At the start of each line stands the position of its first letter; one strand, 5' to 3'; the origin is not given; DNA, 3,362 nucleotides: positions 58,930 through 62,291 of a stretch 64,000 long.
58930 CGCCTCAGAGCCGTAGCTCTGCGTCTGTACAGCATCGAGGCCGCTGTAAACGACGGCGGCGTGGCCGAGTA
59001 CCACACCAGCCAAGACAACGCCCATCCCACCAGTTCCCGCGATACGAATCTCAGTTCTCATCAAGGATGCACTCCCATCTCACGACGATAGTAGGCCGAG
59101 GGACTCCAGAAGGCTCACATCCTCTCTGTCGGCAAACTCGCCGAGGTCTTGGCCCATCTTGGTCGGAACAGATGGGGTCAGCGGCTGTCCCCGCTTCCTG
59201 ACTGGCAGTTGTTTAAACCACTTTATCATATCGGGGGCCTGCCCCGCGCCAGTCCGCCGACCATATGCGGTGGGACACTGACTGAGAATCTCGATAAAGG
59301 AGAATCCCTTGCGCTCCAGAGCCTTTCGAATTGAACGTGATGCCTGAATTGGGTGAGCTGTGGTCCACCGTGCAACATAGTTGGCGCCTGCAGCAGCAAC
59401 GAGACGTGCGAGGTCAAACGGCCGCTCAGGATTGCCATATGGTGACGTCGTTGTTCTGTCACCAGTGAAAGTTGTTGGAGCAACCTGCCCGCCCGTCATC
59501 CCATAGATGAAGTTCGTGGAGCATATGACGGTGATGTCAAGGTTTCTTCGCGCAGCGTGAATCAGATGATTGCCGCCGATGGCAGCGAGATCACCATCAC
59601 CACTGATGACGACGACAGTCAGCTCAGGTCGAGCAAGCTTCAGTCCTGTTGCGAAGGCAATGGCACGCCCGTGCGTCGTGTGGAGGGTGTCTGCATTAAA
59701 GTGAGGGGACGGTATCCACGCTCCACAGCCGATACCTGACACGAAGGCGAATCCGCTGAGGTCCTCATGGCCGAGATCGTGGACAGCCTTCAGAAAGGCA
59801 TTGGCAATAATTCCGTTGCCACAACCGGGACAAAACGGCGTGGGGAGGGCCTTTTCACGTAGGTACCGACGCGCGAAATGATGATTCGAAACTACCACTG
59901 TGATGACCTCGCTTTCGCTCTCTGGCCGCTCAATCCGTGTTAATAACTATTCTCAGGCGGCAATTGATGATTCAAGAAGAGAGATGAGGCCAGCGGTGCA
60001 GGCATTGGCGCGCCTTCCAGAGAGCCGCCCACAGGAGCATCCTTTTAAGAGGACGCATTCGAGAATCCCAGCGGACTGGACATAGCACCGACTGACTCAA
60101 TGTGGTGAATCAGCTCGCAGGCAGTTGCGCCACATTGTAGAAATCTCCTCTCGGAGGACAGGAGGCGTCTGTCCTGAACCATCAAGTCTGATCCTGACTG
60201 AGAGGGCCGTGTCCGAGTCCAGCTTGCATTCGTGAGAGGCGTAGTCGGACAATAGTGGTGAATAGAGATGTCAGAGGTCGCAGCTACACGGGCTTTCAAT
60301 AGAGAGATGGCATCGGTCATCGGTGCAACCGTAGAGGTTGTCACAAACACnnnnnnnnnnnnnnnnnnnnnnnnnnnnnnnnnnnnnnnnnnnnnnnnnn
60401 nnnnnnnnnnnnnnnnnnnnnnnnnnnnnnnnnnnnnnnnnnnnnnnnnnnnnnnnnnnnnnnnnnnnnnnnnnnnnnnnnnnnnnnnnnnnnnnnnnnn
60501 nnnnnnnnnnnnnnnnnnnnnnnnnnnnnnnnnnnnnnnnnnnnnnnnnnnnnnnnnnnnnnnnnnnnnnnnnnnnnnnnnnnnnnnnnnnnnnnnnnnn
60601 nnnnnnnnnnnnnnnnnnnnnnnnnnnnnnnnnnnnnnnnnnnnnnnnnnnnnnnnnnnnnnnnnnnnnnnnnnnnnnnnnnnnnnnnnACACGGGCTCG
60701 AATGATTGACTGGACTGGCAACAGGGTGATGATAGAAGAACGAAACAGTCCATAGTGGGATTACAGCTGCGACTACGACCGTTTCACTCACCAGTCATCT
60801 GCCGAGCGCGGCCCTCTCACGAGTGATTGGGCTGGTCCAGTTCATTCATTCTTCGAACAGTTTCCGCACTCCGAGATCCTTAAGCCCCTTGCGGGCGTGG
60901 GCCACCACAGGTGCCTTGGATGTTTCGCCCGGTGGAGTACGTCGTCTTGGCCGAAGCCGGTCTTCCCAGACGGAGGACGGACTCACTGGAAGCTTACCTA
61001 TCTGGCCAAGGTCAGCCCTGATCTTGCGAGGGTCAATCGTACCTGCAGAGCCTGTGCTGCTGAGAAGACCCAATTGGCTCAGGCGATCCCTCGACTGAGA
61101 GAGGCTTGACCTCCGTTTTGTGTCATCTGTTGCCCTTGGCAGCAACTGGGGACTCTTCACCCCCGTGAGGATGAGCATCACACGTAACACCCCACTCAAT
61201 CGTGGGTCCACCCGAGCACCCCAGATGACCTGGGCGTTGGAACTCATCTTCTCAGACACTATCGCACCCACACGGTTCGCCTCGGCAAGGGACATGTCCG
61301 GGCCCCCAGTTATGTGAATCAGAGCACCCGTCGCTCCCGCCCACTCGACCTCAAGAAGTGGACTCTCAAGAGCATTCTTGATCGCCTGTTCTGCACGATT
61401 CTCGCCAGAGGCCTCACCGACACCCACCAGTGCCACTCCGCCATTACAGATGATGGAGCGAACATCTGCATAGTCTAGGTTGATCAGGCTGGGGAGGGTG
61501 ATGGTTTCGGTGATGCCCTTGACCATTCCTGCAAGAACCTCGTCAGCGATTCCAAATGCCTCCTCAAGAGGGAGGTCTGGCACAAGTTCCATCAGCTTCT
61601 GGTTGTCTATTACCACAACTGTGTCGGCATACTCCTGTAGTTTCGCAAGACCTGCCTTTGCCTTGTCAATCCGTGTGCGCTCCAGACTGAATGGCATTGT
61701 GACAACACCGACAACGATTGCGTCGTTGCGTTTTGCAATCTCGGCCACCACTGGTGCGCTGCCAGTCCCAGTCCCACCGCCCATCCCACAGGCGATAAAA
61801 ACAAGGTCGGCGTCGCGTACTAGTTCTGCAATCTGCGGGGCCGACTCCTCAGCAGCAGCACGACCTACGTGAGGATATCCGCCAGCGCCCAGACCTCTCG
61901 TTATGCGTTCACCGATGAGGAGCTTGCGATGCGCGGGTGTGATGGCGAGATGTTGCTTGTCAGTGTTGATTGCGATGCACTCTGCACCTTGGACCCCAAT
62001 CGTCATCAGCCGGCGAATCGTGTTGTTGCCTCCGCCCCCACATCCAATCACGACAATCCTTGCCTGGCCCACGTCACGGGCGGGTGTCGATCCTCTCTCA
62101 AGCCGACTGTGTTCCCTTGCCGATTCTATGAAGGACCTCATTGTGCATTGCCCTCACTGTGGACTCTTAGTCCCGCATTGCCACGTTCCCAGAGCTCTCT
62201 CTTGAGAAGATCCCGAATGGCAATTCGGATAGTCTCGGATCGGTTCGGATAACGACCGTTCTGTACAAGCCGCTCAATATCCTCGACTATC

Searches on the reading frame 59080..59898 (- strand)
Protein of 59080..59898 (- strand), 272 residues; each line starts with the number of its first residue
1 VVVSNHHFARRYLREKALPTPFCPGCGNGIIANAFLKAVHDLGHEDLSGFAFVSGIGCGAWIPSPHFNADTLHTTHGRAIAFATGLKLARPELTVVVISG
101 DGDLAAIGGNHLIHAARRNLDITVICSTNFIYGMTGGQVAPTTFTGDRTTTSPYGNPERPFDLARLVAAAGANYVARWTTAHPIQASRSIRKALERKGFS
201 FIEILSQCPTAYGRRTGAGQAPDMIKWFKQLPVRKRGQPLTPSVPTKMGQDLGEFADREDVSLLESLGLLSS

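Call 8: search_protein_families(library=pfam, proteins=[window:59080-59898:-])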
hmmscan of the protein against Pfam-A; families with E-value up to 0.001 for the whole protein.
window:59080-59898:- (272 aa): 1 family
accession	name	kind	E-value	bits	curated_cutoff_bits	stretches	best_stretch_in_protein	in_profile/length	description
PF02775.26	TPP_enzyme_C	-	4.1e-35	121.2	21.9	1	64-204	18-151/151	Thiamine pyrophosphate enzyme, C-terminal TPP binding domain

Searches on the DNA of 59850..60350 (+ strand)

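Call 4: search_rna_families(source=window, start=59850, end=60350, threshold=evalue, max_evalue=10, show_alignments=3)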
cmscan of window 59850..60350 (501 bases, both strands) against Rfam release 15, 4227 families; matches with E-value up to 10: 0.
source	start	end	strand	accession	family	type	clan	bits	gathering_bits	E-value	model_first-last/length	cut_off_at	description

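Call 33: search_dna_similar(query=window:60056-60240:+, collection=phages, mode=distant, max_evalue=1, max_rows=8)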
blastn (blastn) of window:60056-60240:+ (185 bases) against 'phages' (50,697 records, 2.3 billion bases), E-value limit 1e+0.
No match.

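Call 34: search_dna_similar(query=window:60056-60240:+, collection=plasmids, mode=distant, max_evalue=1, max_rows=8)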
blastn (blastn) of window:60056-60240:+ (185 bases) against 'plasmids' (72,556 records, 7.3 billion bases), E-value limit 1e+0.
No match.

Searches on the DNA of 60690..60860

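Call 48: search_rna_families(source=window, start=60690, end=60860, threshold=evalue, max_evalue=10)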
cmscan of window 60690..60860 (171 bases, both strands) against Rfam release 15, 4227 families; matches with E-value up to 10: 0.
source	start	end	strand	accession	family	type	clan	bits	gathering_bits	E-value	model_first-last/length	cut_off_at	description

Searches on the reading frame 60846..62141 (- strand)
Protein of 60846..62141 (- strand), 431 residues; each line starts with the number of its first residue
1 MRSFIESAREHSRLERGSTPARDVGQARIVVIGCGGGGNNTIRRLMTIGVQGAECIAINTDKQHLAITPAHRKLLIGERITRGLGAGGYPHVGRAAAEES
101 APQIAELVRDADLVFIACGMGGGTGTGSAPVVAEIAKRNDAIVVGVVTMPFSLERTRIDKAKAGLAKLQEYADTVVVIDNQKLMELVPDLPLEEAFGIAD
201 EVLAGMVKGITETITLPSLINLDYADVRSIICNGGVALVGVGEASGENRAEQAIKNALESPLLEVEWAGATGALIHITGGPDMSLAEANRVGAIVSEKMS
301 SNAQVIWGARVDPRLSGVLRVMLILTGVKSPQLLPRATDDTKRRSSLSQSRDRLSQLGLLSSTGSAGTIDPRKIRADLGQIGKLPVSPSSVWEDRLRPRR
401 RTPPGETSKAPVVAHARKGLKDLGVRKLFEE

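Call 8: search_protein_families(library=pfam, proteins=[window:60846-62141:-])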
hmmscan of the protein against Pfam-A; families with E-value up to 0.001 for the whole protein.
window:60846-62141:- (431 aa): 2 families
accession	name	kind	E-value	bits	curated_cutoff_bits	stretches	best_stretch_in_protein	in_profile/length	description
PF00091.31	Tubulin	-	9.7e-47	160.1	33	1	28-187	1-189/190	Tubulin/FtsZ family, GTPase domain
PF12327.13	FtsZ_C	-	3.4e-34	117.5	27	1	235-329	1-95/95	FtsZ family, C-terminal domain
